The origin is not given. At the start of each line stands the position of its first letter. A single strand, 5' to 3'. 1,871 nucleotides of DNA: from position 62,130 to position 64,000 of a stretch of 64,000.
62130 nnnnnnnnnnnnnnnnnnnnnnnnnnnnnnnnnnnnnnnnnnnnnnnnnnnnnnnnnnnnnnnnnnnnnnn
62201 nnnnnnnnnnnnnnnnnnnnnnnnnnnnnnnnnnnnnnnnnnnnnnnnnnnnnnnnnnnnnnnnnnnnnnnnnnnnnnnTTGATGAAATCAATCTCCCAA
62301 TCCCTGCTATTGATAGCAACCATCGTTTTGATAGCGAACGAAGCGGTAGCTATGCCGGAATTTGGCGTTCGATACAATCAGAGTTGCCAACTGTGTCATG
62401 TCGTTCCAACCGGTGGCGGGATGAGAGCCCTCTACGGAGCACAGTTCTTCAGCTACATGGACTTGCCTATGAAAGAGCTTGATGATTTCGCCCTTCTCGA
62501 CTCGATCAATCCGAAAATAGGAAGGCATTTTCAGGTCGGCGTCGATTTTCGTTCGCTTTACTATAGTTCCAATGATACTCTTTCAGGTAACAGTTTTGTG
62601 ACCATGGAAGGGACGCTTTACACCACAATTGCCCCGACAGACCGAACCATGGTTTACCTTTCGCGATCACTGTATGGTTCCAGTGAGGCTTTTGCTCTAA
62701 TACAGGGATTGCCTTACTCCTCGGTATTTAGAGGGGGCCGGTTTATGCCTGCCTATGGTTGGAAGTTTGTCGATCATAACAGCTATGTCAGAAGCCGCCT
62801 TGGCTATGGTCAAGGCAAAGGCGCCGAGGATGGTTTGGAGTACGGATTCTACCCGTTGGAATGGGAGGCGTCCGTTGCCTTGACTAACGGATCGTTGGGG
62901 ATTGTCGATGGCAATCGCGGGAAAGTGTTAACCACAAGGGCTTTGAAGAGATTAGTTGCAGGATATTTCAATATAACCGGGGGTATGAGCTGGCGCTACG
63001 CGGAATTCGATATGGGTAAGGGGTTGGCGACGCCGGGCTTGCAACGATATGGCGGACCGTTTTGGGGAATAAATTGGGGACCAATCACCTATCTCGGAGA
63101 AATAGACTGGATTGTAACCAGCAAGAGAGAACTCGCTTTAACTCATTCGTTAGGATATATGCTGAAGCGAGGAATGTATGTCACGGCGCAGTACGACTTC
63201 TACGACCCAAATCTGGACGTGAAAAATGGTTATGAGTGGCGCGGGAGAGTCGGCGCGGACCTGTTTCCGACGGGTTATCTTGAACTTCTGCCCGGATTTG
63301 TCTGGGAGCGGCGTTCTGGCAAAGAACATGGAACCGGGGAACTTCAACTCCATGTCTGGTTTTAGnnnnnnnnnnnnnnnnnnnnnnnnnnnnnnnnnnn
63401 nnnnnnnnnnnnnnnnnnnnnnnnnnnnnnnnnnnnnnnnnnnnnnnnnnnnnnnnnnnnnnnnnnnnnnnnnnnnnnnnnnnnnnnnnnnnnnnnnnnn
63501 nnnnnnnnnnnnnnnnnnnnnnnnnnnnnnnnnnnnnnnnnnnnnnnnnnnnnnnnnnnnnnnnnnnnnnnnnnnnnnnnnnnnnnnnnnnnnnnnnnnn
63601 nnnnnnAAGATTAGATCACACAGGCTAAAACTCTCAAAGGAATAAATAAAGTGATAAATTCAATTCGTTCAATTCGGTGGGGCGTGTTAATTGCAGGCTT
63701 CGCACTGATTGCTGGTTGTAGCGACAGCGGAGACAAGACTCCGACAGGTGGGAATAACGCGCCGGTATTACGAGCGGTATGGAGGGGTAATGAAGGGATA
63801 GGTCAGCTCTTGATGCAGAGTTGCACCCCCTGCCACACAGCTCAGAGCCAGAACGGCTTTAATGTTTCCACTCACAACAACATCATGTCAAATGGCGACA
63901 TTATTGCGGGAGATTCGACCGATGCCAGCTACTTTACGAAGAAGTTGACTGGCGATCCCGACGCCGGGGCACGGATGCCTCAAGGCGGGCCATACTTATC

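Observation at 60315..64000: Three adjacent single-CxxCH proteins predicted at three envelope locations, including a Cyc2-like cytochrome-porin candidate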

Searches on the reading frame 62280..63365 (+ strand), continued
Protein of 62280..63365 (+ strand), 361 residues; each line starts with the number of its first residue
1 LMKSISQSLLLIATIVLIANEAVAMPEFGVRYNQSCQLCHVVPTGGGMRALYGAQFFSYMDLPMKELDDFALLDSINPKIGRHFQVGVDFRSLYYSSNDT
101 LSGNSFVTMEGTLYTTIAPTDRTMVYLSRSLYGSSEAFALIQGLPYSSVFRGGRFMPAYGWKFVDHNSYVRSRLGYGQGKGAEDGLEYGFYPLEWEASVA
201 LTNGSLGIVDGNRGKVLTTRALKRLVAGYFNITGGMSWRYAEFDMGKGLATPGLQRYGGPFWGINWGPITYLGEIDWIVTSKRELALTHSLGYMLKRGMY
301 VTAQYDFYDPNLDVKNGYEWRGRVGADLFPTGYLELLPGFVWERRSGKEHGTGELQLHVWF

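Call 46: find_related_loci(query=A5, collection=genome_contigs, flank=8000)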
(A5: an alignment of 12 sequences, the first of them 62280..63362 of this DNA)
Query A5 (361 aa) in genome_contigs; peptide patterns used: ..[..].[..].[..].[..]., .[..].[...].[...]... (x = any residue, [..] = any of these).
18 stretches matched a pattern; 8 encode a relative of the query (tblastn E <= 1e-3); 8 distinct loci.
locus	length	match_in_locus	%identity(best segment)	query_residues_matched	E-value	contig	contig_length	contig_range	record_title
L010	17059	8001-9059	47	15-361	4e-106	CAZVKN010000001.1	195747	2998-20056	MAG TPA_asm: uncultured bacterium isolate SRP077602_co2_90 genome assembly, contig: NODE_45_length_195747_cov_14.232605,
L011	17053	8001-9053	46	5-361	6e-101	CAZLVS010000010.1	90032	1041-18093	MAG TPA_asm: uncultured Ignavibacteria bacterium isolate binchicken_co17_427 genome assembly, contig: NODE_765_length_90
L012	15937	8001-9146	45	1-361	2e-100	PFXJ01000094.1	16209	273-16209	MAG: candidate division Zixibacteria bacterium CG_4_9_14_3_um_filter_46_8 CG_4_9_14_3_um_filter_150_scaffold_3389_c, who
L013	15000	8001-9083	45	1-361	4e-90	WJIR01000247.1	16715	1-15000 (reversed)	MAG: Candidatus Zixiibacteriota bacterium isolate Bin_336 k141_3705431, whole genome shotgun sequence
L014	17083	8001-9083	42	9-361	7e-83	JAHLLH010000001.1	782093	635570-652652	MAG: bacterium isolate MAG26 NODE_28_length_782093_cov_247.686660, whole genome shotgun sequence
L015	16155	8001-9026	28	1-330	1e-30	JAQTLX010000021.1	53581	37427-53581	MAG: Ignavibacteria bacterium isolate STA_27 NODE_1173_length_53581_cov_8.363565_Sandtown_A, whole genome shotgun sequen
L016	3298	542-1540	28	1-314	1e-26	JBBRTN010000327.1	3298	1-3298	MAG: Ignavibacteria bacterium isolate La2_metabat2.229 La2_metabat2.229_K_4098314L3298_cov_6.0000, whole genome shotgun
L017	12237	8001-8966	26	17-321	2e-21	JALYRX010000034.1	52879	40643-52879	MAG: Bacteroidota bacterium isolate MDV bin100 SD1456_NODE_92_length_52879_cov_3.026634, whole genome shotgun sequence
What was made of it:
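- Tried and rejected: The narrower alignment A5 worked (call 46).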

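Call 67: find_encoding_contigs(protein=P0027, flank=7000, max_places=2)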
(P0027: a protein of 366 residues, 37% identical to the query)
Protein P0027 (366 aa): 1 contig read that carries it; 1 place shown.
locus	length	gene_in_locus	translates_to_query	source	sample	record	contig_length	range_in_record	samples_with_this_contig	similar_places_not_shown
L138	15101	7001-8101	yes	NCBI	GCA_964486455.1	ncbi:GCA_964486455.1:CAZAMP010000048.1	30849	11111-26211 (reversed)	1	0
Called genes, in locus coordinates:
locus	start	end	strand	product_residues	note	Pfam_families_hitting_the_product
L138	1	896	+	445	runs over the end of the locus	PF13860:FlgD_ig (weak)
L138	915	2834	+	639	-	PF19864:Radical_SAM_N2, PF04055:Radical_SAM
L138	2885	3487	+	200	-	PF10105:DUF2344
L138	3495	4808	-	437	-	PF00919:UPF0004, PF04055:Radical_SAM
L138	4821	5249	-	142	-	-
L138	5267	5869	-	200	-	PF04264:YceI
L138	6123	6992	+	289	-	-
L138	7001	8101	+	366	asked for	-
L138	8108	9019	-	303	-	-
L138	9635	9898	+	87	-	-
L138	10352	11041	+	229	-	PF13847:Methyltransf_31 (weak), PF08241:Methyltransf_11, PF13649:Methyltransf_25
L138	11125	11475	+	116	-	PF11376:DUF3179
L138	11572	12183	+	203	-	PF11376:DUF3179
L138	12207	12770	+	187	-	PF00583:Acetyltransf_1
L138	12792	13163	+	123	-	PF10861:DUF2784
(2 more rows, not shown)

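Call 68: find_encoding_contigs(protein=P0031, flank=7000, max_places=2)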
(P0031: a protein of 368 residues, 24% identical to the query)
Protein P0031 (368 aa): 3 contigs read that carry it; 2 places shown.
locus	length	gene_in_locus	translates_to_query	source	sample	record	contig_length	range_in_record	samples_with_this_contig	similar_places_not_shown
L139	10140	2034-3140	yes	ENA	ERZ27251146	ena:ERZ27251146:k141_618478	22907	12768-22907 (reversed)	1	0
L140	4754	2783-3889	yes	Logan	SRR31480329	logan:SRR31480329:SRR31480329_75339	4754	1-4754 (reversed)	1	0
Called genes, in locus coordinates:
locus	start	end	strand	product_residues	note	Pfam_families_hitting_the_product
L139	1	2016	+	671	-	?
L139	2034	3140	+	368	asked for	-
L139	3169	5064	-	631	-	PF13442:Cytochrome_CBB3 (weak), PF01011:PQQ, PF13360:PQQ_2, PF13570:Beta-prop_ACSF4, PF13360:PQQ_2 (weak)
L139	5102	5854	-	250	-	PF00106:adh_short, PF08659:KR, PF13561:adh_short_C2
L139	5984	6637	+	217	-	PF00440:TetR_N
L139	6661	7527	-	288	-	PF00378:ECH_1, PF16113:ECH_2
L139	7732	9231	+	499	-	PF00171:Aldedh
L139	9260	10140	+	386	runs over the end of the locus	PF02771:Acyl-CoA_dh_N, PF02770:Acyl-CoA_dh_M, PF00441:Acyl-CoA_dh_1, PF08028:Acyl-CoA_dh_2, PF22924:ACOX_C_alpha1 (weak)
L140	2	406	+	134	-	?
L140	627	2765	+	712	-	PF04234:CopC (faint), PF17957:Big_7, PF13205:Big_5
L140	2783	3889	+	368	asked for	-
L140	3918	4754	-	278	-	?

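Call 69: find_encoding_contigs(protein=P0026, flank=7000, max_places=2)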
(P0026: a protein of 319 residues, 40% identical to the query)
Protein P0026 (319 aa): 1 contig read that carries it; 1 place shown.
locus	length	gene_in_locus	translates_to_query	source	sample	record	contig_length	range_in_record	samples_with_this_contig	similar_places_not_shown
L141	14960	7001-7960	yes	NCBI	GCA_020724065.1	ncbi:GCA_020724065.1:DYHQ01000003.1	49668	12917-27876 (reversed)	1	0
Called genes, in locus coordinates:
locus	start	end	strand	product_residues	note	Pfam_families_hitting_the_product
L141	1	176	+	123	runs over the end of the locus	-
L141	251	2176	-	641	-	PF13180:PDZ_2 (weak)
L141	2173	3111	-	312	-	PF00158:Sigma54_activat, PF01078:Mg_chelatase (weak), PF14532:Sigma54_activ_2, PF00004:AAA (weak), PF07728:AAA_5, PF25601:AAA_lid_14, PF02954:HTH_8 (weak)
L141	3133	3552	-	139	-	PF00072:Response_reg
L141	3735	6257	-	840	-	PF01546:Peptidase_M20 (weak), PF04389:Peptidase_M28, PF13620:CarboxypepD_reg, PF22904:NOMO1-like_2nd (faint), PF20773:InhA-like_MAM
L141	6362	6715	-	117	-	PF02311:AraC_binding (weak), PF07883:Cupin_2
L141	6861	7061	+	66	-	-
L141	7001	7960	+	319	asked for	-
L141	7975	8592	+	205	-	PF04264:YceI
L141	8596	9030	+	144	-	PF07635:PSCyt1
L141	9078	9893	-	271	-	PF00528:BPD_transp_1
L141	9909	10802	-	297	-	PF00528:BPD_transp_1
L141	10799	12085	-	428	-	PF01547:SBP_bac_1, PF13416:SBP_bac_8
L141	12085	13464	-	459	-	PF00128:Alpha-amylase, PF14701:hDGE_amylase (weak), PF00128:Alpha-amylase, PF16657:Malt_amylase_C, PF23915:SusG_C (weak)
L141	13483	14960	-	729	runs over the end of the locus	PF16561:AMPK1_CBM, PF03065:Glyco_hydro_57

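Call 97: search_solved_structures(query=L004:9387-9785:+, max_evalue=1)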
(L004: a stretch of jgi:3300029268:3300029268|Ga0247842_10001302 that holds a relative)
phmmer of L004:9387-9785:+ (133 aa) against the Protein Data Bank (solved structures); distinct sequences matched with E-value up to 1: 3.
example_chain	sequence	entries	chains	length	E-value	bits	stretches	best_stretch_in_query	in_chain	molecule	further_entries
5mab_A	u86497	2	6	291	0.0027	21.1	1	55-133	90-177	FoxE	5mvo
7e1v_O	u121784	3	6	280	0.29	14.5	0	103-129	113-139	Cytochrome bc1 complex cytochrome c subunit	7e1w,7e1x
8hcr_C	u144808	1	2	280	0.29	14.5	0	103-129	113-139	Cytochrome bc1 complex cytochrome c subunit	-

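Call 100: search_solved_structures(query=A6, max_evalue=1, show_alignments=1)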
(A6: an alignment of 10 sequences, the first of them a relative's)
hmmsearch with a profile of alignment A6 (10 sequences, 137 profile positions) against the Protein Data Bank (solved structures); distinct sequences matched with E-value up to 1: 54.
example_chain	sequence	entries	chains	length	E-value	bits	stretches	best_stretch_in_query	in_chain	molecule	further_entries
5mab_A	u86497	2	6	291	1.4e-12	50.9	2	55-135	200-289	FoxE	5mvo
5c2v_A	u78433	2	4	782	1.1e-06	31.8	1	36-135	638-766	HYDRAZINE SYNTHASE ALPHA SUBUNIT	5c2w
3dmi_A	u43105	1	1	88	8.1e-06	28.9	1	49-135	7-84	cytochrome c6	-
3dr0_A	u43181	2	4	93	2.9e-05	27.1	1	49-137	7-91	Cytochrome c6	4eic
4eid_A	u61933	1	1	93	3.8e-05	26.8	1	49-137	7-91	Cytochrome c6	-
7y5e_GN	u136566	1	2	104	0.00087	22.4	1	44-131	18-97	Cytochrome c6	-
6xkx_p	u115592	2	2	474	0.00096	22.2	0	48-70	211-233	Cbb3-type cytochrome c oxidase subunit CcoP,Cytochrome c-type cyt cy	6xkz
4rlr_A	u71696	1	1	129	0.001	22.1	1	41-66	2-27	Cytochrome c, 1 heme-binding site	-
7y7a_G7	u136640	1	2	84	0.0014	21.6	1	49-131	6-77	Cytochrome c6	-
7w2j_C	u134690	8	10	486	0.002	21.2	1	34-130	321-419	Fructose dehydrogenase cytochrome subunit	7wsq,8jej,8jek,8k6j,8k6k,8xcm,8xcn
6hwh_M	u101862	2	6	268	0.0023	21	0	11-66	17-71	Cytochrome bc1 complex cytochrome c subunit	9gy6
8ovc_O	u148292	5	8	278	0.0025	20.9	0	11-66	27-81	Cytochrome bc1 complex cytochrome c subunit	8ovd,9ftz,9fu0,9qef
6adq_C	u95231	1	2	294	0.003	20.6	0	11-66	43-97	Cytochrome bc1 complex cytochrome c subunit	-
9se7_T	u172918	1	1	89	0.0034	20.4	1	50-136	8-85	Cytochrome c6, chloroplastic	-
1cyi_A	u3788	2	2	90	0.0036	20.4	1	50-136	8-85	CYTOCHROME C6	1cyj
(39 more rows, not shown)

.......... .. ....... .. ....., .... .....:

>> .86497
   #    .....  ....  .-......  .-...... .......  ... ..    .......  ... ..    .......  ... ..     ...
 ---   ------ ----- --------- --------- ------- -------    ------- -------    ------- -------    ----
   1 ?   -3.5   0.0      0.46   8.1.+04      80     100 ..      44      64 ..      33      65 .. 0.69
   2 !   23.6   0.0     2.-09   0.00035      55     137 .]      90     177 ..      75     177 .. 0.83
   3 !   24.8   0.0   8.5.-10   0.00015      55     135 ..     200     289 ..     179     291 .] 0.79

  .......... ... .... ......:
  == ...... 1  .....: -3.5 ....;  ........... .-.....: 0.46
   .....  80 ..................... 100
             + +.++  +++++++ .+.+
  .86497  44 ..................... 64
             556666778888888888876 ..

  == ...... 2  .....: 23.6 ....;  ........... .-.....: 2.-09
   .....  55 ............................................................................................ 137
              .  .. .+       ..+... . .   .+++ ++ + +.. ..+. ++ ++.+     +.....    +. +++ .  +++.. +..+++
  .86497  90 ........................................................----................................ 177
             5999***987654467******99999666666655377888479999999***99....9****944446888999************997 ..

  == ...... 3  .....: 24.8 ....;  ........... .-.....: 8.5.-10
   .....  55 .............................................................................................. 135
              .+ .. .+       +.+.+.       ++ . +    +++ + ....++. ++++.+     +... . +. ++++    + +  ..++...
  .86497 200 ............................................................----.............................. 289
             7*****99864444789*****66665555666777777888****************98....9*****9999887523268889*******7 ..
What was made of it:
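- On FoxE / PSCyt1-type class I cytochrome c domain (gene 3): The family profile matches FoxE at E 1.4e-12 (call 100).
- Closest known: FoxE, the periplasmic dihaem Fe. Same: The gene 3 family profile aligns to each FoxE haem domain, from CxxCH through the R-M-P methionine to the C-terminal W-I-x-x-G-A helix (E 1.4e-12, call 100).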

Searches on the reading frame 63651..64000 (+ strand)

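Call 3: search_protein_families(library=pfam, proteins=[window:63651-64000:+], max_evalue=1)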
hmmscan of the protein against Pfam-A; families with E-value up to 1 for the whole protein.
window:63651-64000:+ (116 aa): 2 families
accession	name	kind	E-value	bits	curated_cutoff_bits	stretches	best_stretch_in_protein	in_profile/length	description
PF07635.16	PSCyt1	-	0.018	16.1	22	1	58-110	1-56/59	Planctomycete cytochrome C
PF09086.16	DUF1924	-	0.18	12.6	22.5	1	42-79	13-51/96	Domain of unknown function (DUF1924)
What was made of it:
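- On FoxE / PSCyt1-type class I cytochrome c domain (gene 3): The truncated window copy alone scores 16.1 bits, below the cut-off (call 3).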

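Call 4: search_protein_families(library=ncbifam, proteins=[window:63651-64000:+], max_evalue=1)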
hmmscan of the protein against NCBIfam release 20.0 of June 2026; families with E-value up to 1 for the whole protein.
window:63651-64000:+ (116 aa): 2 families
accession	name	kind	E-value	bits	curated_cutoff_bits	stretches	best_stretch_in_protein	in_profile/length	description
NF047812.1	LIC11213_lipo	equivalog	0.0034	17.5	100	1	55-101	49-94/118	LIC11213 family lipoprotein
TIGR03507.1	decahem_SO1788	subfamily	0.074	11.5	209.3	1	52-97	614-652/672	OmcA/MtrC family decaheme c-type cytochrome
